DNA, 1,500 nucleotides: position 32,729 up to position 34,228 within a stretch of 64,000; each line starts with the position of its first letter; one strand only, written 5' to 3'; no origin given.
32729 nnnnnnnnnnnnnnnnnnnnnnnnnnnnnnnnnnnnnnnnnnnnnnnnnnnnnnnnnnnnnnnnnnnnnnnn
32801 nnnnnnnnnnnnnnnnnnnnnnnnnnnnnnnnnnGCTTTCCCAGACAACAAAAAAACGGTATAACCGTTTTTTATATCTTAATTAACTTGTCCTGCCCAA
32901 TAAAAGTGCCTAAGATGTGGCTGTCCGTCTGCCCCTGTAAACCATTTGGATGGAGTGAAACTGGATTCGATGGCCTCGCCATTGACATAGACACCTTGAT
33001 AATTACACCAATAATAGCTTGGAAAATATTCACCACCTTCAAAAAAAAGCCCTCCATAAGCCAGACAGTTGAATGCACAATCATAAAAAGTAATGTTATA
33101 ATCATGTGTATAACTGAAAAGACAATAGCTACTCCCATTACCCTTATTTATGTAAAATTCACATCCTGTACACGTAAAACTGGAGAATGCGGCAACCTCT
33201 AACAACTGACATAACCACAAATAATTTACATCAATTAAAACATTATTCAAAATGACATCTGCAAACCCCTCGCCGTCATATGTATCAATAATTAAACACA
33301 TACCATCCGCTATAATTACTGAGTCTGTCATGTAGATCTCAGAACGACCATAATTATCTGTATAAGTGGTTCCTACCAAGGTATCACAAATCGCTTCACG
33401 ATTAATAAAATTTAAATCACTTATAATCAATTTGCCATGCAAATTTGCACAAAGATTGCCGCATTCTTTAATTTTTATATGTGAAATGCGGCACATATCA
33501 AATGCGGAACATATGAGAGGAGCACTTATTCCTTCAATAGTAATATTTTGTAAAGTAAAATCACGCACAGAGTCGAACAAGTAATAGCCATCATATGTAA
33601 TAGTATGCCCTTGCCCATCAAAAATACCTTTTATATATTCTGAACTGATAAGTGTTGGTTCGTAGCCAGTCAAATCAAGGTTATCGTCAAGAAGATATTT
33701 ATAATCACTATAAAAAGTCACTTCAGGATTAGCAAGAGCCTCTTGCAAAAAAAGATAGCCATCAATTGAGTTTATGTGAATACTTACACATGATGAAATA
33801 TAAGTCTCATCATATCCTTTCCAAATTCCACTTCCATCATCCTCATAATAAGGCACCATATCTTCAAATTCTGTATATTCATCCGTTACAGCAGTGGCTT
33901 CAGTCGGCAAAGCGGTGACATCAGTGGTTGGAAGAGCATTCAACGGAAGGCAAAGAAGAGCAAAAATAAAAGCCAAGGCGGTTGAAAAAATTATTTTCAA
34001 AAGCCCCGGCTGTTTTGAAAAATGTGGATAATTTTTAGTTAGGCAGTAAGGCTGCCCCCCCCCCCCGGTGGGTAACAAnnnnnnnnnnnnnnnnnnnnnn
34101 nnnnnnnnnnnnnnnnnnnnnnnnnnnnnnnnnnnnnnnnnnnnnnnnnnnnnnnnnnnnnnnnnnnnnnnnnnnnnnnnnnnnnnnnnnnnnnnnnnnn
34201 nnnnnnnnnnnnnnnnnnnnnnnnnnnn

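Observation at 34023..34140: Second copy of the poly-G leader (G12) in front of the 399-aa beta-helix protein gene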

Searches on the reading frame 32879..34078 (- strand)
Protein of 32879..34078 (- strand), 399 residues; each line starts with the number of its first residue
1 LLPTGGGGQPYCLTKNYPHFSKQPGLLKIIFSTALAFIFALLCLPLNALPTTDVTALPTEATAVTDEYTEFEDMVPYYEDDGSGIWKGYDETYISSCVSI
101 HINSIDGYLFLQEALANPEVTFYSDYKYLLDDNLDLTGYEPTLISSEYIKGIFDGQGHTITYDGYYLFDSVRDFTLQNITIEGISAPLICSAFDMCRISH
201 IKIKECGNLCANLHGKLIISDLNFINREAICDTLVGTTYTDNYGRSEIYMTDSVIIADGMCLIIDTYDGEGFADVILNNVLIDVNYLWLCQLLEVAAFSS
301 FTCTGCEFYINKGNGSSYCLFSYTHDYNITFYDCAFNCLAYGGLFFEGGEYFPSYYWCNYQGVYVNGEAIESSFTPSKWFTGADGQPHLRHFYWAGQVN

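Call 7: search_protein_families(library=pfam, proteins=[window:32879-34078:-], max_evalue=0.01)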
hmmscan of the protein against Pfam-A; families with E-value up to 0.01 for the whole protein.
window:32879-34078:- (399 aa): 0 families

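Call 61: search_protein_representatives(protein=window:32879-34078:-)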
Query: 399 residues. Proteins with E-value up to 0.001 (for the whole library): 10; up to 1e-10: 6; up to 1e-30: 2. The best 10 are listed.
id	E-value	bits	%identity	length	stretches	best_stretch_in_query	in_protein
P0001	1.2e-251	851.4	100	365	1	35-399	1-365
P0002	1.7e-54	201.9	42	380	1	35-398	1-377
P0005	1.1e-20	90.4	33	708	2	5-79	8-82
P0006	8.7e-15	71.0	49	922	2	6-47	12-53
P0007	9.3e-15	70.9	44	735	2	5-83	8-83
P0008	2.6e-11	59.6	36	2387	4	127-191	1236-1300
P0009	1.4e-07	47.3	39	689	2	5-73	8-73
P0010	4.0e-06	42.5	41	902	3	124-186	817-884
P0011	2.1e-05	40.1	36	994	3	72-182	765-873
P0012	3.3e-05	39.5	31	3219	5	103-181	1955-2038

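Call 64: find_encoding_contigs(protein=P0007, flank=10000, max_places=10)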
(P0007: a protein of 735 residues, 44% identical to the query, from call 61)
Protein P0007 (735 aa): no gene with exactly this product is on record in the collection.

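Call 65: list_cluster_members(proteins=[P0005, P0006, P0007, P0009])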
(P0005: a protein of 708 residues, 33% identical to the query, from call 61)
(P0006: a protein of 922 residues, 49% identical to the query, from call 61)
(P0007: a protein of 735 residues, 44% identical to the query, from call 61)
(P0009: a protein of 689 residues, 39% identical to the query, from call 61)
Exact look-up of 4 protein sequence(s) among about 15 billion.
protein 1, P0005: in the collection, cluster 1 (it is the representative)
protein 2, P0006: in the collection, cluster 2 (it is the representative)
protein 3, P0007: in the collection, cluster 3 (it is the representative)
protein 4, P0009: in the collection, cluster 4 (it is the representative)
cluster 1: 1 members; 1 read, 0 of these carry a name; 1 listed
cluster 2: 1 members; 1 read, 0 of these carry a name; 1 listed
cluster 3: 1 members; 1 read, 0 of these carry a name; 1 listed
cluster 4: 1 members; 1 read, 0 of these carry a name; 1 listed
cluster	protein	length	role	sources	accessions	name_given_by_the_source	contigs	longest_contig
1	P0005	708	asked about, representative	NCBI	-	-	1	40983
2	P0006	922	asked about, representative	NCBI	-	-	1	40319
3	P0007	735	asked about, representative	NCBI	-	-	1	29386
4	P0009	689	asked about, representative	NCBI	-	-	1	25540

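Call 68: find_homologous_proteins(query=A6, max_evalue=0.001)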
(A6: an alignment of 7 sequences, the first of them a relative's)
Query A6 (7 sequences) (735 aa, profile of the alignment): 105 proteins with E <= 0.001 among 8000 candidates.
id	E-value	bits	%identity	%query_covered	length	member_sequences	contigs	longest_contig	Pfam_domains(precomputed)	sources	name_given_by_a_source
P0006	2.8e-269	914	38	42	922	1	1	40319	PF19789.7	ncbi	-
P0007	4.2e-250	850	100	100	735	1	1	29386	PF19789.7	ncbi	-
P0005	6.3e-238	810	37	29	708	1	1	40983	PF19789.7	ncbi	-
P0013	2.1e-32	131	41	48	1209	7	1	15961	PF13306.13,PF19789.7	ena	-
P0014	8.8e-32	129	41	50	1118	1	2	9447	PF19789.7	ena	-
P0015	3.0e-31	127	45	50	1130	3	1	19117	PF19789.7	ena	-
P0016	3.5e-31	127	41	56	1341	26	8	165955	PF09479.17,PF19789.7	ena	-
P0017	1.1e-29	122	46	52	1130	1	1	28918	PF19789.7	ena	-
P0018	3.6e-29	120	50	51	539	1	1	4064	-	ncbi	-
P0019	2.3e-28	117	45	51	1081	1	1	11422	PF19789.7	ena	-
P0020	7.5e-28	116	41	50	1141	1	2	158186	PF19789.7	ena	-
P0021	1.2e-27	115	45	50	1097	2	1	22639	PF19789.7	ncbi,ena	-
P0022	2.2e-27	114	34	51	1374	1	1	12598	PF09479.17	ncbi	-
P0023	8.4e-27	112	44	68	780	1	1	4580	PF07581.18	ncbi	-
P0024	2.8e-26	110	42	51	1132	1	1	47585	PF19789.7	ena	-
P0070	1.1e-12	66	43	43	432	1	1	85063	-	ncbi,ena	-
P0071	1.5e-12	65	39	49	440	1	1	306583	-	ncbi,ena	-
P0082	7.4e-11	59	36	49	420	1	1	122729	-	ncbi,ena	-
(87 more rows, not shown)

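Call 70: find_encoding_contigs(protein=P0071, flank=10000, max_places=6)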
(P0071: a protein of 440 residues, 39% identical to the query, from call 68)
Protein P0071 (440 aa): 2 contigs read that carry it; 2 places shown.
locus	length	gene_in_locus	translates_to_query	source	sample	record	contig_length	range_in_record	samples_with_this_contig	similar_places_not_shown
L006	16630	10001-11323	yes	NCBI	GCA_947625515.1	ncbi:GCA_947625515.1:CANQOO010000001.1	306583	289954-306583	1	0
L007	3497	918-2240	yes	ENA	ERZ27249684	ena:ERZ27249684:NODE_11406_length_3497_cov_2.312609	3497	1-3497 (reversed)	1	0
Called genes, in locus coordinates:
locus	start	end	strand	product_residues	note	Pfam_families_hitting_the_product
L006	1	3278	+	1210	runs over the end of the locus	PF02463:SMC_N, PF13175:AAA_15 (weak), PF13304:AAA_21 (weak), PF13476:AAA_23 (weak), PF06470:SMC_hinge, PF13304:AAA_21 (weak)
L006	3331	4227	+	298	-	PF13401:AAA_22 (faint), PF02881:SRP54_N, PF13604:AAA_30 (weak), PF00448:SRP54, PF01656:CbiA (faint)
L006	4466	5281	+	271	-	PF00106:adh_short, PF08659:KR, PF13561:adh_short_C2, PF08643:DUF1776 (weak)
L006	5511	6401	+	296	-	PF04542:Sigma70_r2, PF04545:Sigma70_r4, PF01381:HTH_3 (weak)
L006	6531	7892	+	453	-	-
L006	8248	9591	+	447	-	-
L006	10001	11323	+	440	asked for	-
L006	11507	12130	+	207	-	-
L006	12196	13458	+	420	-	PF00768:Peptidase_S11, PF13354:Beta-lactamase2, PF07943:PBP5_C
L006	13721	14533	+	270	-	PF02616:SMC_ScpA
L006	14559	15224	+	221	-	PF04079:SMC_ScpB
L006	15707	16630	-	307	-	?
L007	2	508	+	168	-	?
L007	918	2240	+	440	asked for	-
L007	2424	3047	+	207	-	-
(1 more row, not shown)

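Call 72: find_encoding_contigs(protein=P0082, flank=4000, max_places=8)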
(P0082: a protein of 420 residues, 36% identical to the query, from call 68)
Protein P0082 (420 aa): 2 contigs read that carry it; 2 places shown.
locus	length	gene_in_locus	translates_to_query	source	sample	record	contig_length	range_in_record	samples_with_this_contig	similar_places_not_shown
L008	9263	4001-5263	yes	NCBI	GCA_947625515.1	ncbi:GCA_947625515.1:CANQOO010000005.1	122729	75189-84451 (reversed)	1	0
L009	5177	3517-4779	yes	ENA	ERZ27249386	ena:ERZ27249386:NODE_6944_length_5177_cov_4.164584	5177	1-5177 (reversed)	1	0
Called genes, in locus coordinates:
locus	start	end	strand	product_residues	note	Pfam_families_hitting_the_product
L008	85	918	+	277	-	PF04383:KilA-N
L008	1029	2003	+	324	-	-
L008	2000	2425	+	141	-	PF00589:Phage_integrase (weak)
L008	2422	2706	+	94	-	-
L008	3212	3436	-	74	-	-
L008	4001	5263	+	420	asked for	-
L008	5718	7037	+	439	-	-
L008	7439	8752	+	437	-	-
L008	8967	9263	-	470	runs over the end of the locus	PF00224:PK, PF03328:HpcH_HpaI (faint), PF02887:PK_C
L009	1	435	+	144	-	?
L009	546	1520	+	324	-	-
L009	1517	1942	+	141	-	PF00589:Phage_integrase (weak)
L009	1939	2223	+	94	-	-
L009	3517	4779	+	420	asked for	-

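Call 73: find_encoding_contigs(protein=P0070, flank=4000, max_places=8)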
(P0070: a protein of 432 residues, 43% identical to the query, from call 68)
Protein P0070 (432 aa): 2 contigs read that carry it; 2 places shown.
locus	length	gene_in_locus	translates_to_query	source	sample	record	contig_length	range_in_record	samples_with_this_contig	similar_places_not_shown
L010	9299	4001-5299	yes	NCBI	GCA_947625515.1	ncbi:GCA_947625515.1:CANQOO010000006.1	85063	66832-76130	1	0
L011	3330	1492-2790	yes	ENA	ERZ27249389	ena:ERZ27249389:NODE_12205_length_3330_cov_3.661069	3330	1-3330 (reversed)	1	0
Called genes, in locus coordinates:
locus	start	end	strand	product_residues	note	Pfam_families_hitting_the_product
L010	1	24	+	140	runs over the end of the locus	PF09424:YqeY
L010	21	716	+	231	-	PF00149:Metallophos, PF12850:Metallophos_2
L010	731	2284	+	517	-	-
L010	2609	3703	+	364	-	-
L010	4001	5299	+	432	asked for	-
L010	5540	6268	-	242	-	PF03009:GDPD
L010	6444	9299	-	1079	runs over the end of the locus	PF01855:POR_N, PF17147:PFOR_II, PF01558:POR, PF10371:EKR, PF00037:Fer4 (weak), PF12838:Fer4_7, PF13484:Fer4_16, PF02775:TPP_enzyme_C, +5 more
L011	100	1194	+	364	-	-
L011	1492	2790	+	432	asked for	-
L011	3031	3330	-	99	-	?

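Call 78: find_encoding_contigs(protein=P0020, flank=3000, max_places=10)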
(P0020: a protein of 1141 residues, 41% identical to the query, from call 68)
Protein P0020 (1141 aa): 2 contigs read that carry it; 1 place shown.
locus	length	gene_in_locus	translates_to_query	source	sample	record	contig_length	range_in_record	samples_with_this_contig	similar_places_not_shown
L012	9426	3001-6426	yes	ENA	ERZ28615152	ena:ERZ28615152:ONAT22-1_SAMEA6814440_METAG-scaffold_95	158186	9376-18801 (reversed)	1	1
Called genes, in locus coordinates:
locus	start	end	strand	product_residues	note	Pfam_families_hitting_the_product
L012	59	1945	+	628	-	PF07947:YhhN, PF00465:Fe-ADH, PF13685:Fe-ADH_2, PF25137:ADH_Fe_C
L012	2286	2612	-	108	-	PF01541:GIY-YIG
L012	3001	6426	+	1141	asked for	PF19789:DUF6273 (faint)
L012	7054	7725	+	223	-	PF16403:Bact_surface_Ig-like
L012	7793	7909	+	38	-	-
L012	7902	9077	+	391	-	PF00753:Lactamase_B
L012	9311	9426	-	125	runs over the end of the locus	-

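Call 79: find_encoding_contigs(protein=P0014, flank=3000, max_places=10)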
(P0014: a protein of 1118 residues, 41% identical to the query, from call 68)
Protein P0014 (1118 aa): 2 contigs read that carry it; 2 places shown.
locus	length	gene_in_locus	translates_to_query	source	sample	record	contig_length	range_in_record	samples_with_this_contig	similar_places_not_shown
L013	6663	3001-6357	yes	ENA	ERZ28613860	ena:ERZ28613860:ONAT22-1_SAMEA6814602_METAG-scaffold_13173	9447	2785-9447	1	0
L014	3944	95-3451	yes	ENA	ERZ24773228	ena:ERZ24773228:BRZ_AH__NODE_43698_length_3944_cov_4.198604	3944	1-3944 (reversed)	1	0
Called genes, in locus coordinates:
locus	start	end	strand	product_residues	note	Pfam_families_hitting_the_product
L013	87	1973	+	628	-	PF07947:YhhN, PF00465:Fe-ADH, PF13685:Fe-ADH_2, PF25137:ADH_Fe_C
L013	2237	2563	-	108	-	PF01541:GIY-YIG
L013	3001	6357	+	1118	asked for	PF19789:DUF6273 (faint)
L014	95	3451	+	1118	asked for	PF19789:DUF6273 (faint)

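Call 81: find_encoding_contigs(protein=P0006, flank=6000, max_places=6)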
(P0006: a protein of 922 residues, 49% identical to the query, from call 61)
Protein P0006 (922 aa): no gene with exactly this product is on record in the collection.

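Call 84: search_protein_families(library=pfam, proteins=[P0007, P0071, P0020], max_evalue=0.01)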
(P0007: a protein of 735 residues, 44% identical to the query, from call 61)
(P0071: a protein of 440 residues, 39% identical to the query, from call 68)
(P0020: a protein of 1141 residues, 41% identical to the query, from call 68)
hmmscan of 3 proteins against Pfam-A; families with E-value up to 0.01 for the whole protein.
P0007 (735 aa): 1 family
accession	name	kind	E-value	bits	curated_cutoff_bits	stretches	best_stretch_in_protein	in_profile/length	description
PF19789.6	DUF6273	-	1.3e-05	25.6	23.5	1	333-432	82-171/172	Domain of unknown function (DUF6273)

P0071 (440 aa): 1 family
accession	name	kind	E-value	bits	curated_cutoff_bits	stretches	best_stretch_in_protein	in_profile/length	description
PF19789.6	DUF6273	-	2.6e-05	24.6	23.5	1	332-430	75-171/172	Domain of unknown function (DUF6273)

P0020 (1141 aa): 1 family
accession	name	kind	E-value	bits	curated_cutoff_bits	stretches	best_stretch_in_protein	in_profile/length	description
PF19789.6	DUF6273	-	1.2e-12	48.4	23.5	2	677-780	75-171/172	Domain of unknown function (DUF6273)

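Call 90: search_protein_families(library=phrogs, proteins=[window:32879-34000:-], max_evalue=0.001)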
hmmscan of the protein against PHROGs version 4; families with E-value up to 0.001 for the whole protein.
window:32879-34000:- (373 aa): 0 families
